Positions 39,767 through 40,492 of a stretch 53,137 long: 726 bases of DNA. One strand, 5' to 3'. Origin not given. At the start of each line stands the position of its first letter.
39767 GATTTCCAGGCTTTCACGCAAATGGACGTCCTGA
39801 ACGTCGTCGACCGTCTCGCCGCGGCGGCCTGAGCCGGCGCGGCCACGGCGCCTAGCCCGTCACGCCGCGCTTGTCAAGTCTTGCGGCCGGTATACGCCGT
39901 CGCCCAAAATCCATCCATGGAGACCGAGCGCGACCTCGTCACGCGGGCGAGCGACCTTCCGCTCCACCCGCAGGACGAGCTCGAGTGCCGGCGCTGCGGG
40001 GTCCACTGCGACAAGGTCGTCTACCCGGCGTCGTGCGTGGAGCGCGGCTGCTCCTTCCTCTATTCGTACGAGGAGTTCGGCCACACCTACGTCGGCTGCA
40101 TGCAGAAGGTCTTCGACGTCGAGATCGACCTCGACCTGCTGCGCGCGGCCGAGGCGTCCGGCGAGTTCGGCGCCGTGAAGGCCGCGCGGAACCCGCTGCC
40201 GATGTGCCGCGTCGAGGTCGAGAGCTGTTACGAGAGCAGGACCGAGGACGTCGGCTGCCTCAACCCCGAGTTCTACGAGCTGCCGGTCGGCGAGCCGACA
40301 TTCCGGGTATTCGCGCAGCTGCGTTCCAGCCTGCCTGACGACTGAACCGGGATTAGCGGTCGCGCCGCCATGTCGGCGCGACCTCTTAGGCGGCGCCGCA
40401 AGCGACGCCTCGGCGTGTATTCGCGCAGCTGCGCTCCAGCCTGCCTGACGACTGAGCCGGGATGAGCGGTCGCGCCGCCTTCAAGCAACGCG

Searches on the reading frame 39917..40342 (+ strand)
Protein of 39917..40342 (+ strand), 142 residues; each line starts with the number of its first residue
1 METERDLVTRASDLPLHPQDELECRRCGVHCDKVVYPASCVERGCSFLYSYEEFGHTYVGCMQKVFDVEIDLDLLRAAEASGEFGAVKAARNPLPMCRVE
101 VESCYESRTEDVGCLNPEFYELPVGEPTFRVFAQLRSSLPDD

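Call 22: find_homologous_proteins(query=window:39917-40342:+)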
Query window:39917-40342:+ (142 aa): 2120 proteins with E <= 0.001 among 2177 candidates; the best 120 are listed.
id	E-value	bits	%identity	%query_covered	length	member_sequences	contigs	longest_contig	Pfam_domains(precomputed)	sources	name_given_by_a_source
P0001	4.0e-91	320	98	100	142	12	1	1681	-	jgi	jgi:hypothetical protein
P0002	1.8e-81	289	90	96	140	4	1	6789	-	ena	-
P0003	1.0e-80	287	90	96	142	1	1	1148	-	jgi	-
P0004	1.9e-80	286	88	97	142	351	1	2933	-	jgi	jgi:hypothetical protein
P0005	2.2e-80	286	88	96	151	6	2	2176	-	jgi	jgi:hypothetical protein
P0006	5.1e-80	284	87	97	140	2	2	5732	-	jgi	jgi:hypothetical protein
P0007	5.6e-80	284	87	97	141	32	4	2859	-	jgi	jgi:hypothetical protein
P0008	1.4e-79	283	86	97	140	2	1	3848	-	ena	-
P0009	1.4e-79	283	86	97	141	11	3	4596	-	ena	-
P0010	2.3e-79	282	87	96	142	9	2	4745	-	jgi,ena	jgi:hypothetical protein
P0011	6.0e-79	281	86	97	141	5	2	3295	-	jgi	jgi:hypothetical protein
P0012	6.4e-79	281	86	97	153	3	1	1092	-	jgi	jgi:hypothetical protein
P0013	1.7e-78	279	86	97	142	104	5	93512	-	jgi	jgi:hypothetical protein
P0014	4.0e-78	278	86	97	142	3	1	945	-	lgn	-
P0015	4.2e-78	278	86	97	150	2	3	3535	-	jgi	jgi:hypothetical protein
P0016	8.2e-78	277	85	97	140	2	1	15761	-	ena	-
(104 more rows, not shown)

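Call 23: find_encoding_contigs(protein=P0001, flank=2000, max_places=4)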
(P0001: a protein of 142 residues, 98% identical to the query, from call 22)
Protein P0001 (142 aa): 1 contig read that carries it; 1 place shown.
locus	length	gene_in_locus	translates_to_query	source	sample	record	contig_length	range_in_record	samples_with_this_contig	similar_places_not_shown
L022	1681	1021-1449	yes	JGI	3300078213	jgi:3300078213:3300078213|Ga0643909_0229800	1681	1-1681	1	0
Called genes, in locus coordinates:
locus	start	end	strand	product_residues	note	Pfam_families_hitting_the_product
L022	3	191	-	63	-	?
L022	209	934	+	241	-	PF00702:Hydrolase, PF13419:HAD_2, PF13242:Hydrolase_like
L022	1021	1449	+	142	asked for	-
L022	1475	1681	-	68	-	?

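Call 24: find_encoding_contigs(protein=P0002, flank=2000, max_places=4)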
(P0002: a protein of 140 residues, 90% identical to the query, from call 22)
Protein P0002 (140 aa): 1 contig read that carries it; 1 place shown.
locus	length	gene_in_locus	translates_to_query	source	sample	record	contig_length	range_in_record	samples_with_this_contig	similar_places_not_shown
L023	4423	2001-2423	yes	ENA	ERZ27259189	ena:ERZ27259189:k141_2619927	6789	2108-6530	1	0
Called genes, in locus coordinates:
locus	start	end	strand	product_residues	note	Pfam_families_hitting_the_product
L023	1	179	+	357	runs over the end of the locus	PF00155:Aminotran_1_2 (weak), PF01212:Beta_elim_lyase, PF01041:DegT_DnrJ_EryC1 (weak)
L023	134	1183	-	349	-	PF01699:Na_Ca_ex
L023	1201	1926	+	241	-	PF00702:Hydrolase, PF13419:HAD_2, PF13242:Hydrolase_like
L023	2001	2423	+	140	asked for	-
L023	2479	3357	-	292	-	PF01261:AP_endonuc_2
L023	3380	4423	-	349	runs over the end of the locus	PF06224:AlkZ-like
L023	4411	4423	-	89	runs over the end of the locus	?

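Call 25: find_encoding_contigs(protein=P0013, flank=2000, max_places=5)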
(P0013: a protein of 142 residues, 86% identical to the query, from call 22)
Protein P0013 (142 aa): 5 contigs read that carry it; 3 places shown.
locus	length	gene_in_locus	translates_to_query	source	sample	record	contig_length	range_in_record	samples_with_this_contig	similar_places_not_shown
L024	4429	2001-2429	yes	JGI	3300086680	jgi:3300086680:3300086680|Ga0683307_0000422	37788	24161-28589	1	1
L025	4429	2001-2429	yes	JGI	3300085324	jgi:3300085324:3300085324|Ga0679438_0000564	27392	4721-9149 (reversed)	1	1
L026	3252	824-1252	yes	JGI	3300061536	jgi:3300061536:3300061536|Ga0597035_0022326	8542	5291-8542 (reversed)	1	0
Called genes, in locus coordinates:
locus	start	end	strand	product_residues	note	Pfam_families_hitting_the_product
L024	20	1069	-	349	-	PF01699:Na_Ca_ex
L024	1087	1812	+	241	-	PF00702:Hydrolase, PF13419:HAD_2, PF13242:Hydrolase_like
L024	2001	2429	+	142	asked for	-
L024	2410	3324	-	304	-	PF01261:AP_endonuc_2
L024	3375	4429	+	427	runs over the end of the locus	PF00749:tRNA-synt_1c, PF19269:Anticodon_2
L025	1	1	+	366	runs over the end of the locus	PF00155:Aminotran_1_2, PF01212:Beta_elim_lyase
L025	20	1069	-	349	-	PF01699:Na_Ca_ex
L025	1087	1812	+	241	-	PF00702:Hydrolase, PF13419:HAD_2, PF13242:Hydrolase_like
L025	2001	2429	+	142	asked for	-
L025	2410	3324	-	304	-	PF01261:AP_endonuc_2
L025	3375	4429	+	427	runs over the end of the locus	PF00749:tRNA-synt_1c, PF19269:Anticodon_2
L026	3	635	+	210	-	?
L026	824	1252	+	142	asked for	-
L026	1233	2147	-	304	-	PF01261:AP_endonuc_2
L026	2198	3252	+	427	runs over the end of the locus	PF00749:tRNA-synt_1c, PF19269:Anticodon_2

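Call 47: find_encoding_contigs(protein=P0006, flank=600, max_places=3)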
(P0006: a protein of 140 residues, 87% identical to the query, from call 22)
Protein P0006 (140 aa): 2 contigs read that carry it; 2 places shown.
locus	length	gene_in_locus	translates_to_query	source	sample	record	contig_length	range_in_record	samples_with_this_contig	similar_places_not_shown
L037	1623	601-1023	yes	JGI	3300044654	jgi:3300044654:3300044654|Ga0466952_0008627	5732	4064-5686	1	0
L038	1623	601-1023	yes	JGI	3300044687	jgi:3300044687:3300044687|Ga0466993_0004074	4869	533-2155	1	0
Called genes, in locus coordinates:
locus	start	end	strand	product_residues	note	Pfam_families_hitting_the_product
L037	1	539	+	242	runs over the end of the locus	PF00702:Hydrolase, PF13419:HAD_2, PF13242:Hydrolase_like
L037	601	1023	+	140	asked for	-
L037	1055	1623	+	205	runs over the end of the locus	?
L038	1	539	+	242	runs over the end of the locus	PF00702:Hydrolase, PF13419:HAD_2, PF13242:Hydrolase_like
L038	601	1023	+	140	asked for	-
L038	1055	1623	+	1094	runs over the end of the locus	?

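Call 48: find_encoding_contigs(protein=P0016, flank=600, max_places=2)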
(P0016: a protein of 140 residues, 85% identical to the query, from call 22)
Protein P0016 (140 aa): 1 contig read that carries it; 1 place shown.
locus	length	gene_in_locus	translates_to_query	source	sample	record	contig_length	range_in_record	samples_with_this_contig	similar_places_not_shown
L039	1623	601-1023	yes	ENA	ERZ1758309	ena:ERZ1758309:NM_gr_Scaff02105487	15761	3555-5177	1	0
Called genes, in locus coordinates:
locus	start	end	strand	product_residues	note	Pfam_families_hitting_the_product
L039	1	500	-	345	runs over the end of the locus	PF01699:Na_Ca_ex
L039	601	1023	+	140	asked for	-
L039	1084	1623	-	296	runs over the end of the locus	PF01261:AP_endonuc_2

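Call 49: find_encoding_contigs(protein=P0009, flank=600, max_places=3)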
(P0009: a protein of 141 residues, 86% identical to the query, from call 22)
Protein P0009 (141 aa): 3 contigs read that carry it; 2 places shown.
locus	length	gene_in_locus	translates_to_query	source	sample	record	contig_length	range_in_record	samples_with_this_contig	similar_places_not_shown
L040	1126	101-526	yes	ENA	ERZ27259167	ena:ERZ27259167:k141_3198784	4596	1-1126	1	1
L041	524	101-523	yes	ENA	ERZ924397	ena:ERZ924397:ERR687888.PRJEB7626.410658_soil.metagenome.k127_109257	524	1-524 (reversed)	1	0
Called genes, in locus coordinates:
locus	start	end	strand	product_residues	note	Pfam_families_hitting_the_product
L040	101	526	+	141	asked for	-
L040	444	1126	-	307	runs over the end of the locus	PF01261:AP_endonuc_2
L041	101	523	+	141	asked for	?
